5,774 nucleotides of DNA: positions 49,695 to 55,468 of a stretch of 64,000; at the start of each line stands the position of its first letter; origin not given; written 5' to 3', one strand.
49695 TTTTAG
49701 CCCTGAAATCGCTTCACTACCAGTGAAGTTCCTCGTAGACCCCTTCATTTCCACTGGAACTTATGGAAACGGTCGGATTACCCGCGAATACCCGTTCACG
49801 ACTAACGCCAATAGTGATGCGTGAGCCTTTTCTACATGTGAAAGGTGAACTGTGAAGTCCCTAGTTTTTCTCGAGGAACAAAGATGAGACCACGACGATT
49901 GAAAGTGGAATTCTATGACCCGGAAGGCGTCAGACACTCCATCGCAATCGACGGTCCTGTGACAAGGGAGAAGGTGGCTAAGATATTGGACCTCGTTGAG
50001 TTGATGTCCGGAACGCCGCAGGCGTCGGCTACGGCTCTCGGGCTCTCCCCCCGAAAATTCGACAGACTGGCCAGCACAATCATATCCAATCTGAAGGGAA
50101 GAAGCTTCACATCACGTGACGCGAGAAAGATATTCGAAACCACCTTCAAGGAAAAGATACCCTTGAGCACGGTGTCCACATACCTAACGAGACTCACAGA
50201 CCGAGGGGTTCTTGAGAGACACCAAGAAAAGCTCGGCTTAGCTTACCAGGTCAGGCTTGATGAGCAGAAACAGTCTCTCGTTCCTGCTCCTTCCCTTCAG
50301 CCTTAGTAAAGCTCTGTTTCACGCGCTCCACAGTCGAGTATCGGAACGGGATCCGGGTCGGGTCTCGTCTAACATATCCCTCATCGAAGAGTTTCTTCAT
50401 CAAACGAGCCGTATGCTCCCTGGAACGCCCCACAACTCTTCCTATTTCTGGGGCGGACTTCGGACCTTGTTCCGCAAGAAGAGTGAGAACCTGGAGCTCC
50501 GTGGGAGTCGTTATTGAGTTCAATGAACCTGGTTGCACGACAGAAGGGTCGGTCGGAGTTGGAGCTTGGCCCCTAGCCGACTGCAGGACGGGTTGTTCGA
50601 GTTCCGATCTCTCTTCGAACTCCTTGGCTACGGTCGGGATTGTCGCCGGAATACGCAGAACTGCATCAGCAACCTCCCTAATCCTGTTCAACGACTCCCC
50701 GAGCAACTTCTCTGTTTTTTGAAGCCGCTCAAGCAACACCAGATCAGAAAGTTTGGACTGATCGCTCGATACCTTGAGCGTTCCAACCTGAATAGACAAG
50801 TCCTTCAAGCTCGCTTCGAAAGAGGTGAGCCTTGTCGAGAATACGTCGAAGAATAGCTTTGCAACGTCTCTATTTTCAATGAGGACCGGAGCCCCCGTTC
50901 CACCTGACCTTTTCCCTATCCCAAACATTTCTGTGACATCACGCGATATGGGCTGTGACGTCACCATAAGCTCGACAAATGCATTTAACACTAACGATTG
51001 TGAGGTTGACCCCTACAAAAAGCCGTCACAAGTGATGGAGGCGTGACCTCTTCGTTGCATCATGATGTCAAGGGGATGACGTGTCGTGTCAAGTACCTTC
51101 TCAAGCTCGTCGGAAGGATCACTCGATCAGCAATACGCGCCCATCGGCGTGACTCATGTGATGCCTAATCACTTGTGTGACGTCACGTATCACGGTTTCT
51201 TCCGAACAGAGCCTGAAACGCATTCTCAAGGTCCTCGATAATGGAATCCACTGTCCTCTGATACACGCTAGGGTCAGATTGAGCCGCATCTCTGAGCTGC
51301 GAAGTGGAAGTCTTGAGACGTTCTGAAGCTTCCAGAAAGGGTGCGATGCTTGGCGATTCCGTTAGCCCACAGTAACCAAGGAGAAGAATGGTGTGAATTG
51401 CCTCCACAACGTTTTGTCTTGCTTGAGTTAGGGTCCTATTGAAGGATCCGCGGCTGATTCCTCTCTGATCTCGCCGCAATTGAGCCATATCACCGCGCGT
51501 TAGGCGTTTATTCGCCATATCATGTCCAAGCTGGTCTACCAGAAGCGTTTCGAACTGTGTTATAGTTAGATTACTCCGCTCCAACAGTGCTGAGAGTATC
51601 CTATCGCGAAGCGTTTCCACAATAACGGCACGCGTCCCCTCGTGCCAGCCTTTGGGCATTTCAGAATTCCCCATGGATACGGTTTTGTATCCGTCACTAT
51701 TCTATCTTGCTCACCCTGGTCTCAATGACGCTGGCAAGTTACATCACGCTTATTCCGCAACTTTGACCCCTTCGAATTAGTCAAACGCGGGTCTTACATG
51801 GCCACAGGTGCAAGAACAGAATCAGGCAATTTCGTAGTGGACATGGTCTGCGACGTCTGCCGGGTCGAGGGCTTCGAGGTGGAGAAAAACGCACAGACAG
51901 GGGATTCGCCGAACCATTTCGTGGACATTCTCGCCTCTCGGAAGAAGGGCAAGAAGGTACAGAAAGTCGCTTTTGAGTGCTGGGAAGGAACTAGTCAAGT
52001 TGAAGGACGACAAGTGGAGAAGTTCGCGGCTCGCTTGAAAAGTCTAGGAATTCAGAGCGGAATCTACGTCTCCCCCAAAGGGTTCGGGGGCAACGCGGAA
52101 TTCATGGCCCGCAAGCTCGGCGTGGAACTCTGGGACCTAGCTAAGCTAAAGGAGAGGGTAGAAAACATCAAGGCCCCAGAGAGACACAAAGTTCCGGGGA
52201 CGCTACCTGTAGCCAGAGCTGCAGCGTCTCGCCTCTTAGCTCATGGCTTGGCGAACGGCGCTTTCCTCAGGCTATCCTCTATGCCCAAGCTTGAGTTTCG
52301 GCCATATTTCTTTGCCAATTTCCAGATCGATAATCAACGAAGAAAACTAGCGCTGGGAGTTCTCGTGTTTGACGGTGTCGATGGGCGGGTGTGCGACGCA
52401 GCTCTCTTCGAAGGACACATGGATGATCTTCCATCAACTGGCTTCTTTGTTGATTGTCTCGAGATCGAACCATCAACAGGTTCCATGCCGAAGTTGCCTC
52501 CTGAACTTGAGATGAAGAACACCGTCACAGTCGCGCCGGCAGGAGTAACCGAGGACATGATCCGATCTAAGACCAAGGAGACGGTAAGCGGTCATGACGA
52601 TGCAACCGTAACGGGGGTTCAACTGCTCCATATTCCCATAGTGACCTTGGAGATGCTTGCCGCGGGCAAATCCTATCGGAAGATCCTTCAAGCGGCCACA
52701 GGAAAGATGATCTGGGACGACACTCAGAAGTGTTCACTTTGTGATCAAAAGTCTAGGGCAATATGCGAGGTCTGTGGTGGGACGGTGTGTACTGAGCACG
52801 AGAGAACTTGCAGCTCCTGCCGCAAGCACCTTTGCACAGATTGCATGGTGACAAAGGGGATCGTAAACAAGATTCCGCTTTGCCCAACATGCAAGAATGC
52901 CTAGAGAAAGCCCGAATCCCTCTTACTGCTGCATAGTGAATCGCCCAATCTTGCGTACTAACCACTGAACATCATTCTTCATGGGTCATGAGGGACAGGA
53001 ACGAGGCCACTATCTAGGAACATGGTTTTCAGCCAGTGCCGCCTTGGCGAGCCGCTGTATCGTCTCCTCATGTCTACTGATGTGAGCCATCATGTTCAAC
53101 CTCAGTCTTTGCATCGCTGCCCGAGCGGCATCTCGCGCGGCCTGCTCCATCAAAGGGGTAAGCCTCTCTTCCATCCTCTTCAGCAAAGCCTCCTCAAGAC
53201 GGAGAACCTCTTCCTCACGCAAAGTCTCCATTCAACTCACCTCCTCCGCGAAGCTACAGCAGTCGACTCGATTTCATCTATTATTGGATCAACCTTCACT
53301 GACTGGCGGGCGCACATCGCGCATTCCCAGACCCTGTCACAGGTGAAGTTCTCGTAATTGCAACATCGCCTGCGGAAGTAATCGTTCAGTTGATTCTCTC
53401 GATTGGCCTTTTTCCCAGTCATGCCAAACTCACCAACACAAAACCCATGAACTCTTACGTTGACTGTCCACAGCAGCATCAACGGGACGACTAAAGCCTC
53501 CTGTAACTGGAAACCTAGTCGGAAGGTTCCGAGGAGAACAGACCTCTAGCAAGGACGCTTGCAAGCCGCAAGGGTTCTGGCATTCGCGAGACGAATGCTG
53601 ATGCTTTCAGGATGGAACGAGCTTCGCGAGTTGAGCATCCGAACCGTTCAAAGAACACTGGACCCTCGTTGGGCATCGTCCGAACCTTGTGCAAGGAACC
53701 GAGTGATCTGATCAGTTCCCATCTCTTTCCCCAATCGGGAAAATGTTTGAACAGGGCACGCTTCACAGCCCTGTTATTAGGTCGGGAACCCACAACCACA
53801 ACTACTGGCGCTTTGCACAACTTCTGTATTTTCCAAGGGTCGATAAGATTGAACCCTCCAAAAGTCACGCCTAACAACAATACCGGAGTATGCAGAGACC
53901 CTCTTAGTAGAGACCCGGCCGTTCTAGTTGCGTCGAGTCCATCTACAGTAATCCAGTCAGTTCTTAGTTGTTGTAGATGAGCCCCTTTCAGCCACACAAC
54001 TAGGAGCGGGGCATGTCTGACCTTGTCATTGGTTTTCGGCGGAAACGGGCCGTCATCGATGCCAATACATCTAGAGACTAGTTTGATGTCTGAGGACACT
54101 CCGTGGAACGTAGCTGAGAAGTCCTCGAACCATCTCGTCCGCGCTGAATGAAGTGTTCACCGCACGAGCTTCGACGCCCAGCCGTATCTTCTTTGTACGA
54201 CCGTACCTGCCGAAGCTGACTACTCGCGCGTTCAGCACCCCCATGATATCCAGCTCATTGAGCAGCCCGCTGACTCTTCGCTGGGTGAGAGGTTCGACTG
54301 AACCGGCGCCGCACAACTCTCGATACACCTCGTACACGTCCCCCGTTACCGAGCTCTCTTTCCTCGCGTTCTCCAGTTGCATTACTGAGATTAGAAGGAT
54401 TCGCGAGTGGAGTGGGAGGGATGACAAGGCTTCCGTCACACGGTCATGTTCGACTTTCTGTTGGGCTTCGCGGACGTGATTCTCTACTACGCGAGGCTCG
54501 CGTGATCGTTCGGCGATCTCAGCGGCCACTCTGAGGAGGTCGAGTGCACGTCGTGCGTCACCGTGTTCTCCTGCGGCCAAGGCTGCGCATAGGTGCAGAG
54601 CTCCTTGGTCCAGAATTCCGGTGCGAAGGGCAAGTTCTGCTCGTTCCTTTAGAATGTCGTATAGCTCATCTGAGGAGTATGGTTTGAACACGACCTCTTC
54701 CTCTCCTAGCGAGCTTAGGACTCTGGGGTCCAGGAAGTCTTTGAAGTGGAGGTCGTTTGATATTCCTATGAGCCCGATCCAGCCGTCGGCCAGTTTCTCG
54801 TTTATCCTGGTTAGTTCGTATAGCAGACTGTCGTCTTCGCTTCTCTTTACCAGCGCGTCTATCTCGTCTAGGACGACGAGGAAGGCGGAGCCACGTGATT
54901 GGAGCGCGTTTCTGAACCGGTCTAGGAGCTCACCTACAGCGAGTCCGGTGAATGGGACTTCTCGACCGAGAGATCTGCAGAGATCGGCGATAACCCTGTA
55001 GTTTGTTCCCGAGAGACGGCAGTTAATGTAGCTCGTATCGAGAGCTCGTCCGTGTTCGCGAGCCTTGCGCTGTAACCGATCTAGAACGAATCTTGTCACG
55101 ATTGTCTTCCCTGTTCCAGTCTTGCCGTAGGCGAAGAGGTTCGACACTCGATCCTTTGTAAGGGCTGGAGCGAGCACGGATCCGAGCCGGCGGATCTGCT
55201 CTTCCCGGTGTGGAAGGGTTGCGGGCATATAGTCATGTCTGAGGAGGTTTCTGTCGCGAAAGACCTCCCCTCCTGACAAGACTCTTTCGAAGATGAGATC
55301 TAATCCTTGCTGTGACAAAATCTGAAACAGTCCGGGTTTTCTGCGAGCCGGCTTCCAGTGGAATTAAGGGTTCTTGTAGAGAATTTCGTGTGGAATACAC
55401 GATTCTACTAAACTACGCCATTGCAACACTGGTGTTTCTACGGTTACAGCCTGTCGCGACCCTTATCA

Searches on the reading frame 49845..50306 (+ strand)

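Call 45: search_protein_families(library=pfam, proteins=[window:49845-50306:+])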
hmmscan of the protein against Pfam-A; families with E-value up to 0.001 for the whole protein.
window:49845-50306:+ (153 aa): 1 family
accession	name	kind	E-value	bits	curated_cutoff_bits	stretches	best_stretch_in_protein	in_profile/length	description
PF03965.22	Penicillinase_R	-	0.00011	22.9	22.6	1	95-141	22-69/115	Penicillinase repressor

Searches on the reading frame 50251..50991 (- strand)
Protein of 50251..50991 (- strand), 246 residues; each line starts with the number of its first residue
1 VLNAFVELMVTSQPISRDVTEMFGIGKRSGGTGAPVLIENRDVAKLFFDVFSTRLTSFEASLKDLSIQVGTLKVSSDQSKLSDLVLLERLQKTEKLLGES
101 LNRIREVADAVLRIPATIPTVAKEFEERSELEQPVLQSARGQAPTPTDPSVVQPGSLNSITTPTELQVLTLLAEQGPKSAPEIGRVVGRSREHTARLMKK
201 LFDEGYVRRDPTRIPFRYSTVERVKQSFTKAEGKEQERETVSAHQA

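Call 45: search_protein_families(library=pfam, proteins=[window:50251-50991:-])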
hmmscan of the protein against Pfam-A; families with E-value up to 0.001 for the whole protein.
window:50251-50991:- (246 aa): 6 families
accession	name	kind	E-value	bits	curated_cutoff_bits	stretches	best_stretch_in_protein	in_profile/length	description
PF01047.28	MarR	-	1.6e-07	31.5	24.6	1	162-210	2-50/59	MarR family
PF01978.25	TrmB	-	3.7e-07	30.4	25.6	1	163-222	8-66/68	Sugar-specific transcriptional regulator TrmB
PF25212.1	HVO_A0114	-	4.2e-06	26.9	27.6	1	151-210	10-69/84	HVO_A0114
PF12802.13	MarR_2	-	0.00013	22.5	27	1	162-210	4-55/61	MarR family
PF13463.12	HTH_27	-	0.00018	22.1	22.2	1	162-211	2-52/68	Winged helix DNA-binding domain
PF09339.16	HTH_IclR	-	0.00029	21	22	1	166-211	6-52/52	IclR helix-turn-helix domain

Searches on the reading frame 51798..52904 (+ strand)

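Call 7: search_protein_families(library=pfam, proteins=[window:51798-52904:+])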
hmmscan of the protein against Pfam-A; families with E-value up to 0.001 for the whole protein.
window:51798-52904:+ (368 aa): 1 family
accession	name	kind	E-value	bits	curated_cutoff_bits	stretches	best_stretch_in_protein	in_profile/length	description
PF04471.18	Mrr_cat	-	2.9e-10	40.7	21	1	9-119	5-113/115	Restriction endonuclease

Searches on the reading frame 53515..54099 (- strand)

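Call 45: search_protein_families(library=pfam, proteins=[window:53515-54099:-])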
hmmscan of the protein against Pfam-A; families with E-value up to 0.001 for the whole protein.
window:53515-54099:- (194 aa): 1 family
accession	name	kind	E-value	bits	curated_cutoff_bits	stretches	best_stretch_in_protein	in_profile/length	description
PF01949.23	Endo_dU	-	1.3e-42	145.7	32.7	1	10-187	4-181/182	Endonuclease dU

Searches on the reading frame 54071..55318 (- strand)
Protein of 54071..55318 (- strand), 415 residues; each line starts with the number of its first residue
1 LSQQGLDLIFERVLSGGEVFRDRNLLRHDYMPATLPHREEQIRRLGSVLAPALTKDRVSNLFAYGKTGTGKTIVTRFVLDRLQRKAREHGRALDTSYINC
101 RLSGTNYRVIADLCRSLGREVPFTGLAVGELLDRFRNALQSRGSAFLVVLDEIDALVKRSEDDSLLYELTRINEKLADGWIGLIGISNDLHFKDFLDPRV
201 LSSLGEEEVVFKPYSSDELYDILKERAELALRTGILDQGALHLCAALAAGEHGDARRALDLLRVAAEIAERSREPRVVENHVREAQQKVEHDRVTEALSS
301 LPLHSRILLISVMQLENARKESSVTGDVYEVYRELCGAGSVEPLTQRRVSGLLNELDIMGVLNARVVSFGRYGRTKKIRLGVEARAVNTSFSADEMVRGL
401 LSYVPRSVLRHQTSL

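Call 7: search_protein_families(library=pfam, proteins=[window:54071-55318:-])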
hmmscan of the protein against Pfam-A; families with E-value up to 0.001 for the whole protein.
window:54071-55318:- (415 aa): 8 families
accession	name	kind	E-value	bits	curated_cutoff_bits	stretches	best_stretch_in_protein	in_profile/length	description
PF09079.17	Cdc6_C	-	7.4e-27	93.6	25.1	1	296-387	1-93/96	CDC6, C terminal winged helix domain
PF22703.2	Cdc6_lid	-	1.6e-24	86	27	1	221-287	2-68/68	Cdc6 AAA+ ATPase-type lid domain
PF13401.12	AAA_22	-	1.7e-12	48.2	27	1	60-185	7-122/130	AAA domain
PF22606.2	Cdc6-ORC-like_ATPase_lid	-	2e-11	44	27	1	214-270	1-57/60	Cdc6/ORC-like, ATPase lid domain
PF13191.12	AAA_16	-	3.2e-09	37.9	32.6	1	35-171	2-157/167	AAA ATPase domain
PF00004.35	AAA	-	1.3e-05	26.1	21.2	1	63-189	3-110/131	ATPase family associated with various cellular activities (AAA)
PF24883.2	NPHP3_N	-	0.00013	22.7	24.8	1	59-118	23-76/164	Nephrocystin 3, N-terminal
PF05621.17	TniB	-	0.00073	19.5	22.4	0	49-177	26-154/189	Bacterial TniB protein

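Call 50: search_solved_structures(query=window:54071-55318:-, max_evalue=1e-10)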
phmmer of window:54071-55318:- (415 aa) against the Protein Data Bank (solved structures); distinct sequences matched with E-value up to 1e-10: 17.
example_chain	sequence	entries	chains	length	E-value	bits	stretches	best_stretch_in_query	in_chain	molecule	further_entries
2qby_A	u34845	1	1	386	6.1e-113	380.8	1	18-390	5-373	Cell division control protein 6 homolog 1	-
2v1u_A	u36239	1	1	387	1.1e-112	380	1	18-400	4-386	CELL DIVISION CONTROL PROTEIN 6 HOMOLOG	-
2qby_B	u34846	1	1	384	5.3e-58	200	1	35-384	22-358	Cell division control protein 6 homolog 3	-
1fnn_A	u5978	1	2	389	2.2e-29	105.8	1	22-384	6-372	CELL DIVISION CONTROL PROTEIN 6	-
8s0e_G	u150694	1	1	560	2.5e-25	92.4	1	17-278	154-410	Cell division control protein 6 homolog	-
8rwv_F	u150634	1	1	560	3.2e-25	92.1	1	17-279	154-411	Cell division control protein 6 homolog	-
7jgr_G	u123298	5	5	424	5.8e-25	91.2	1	33-283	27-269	Cell division control protein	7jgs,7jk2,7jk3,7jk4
1w5s_A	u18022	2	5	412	5.9e-25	91.2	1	17-384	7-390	ORIGIN RECOGNITION COMPLEX SUBUNIT 2 ORC2 | ORC2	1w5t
4xgc_A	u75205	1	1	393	3.7e-17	65.5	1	17-396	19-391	Origin recognition complex subunit 1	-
7jgr_A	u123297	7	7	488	7.5e-17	64.5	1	17-396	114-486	Origin recognition complex subunit 1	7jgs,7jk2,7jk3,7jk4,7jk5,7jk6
5v8f_9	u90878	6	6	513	9.4e-14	54.3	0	140-272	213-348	Cell division control protein 6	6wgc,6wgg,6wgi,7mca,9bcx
7tjh_I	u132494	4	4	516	9.6e-14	54.3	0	140-272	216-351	Cell division control protein 6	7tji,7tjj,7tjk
5uj7_A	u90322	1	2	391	1.9e-13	53.4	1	26-338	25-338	Origin recognition complex subunit 1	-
7jpo_A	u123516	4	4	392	1.9e-13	53.3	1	26-338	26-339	Origin recognition complex subunit 1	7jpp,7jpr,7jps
5ujm_A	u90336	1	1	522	3.8e-13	52.3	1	22-337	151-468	Origin recognition complex subunit 1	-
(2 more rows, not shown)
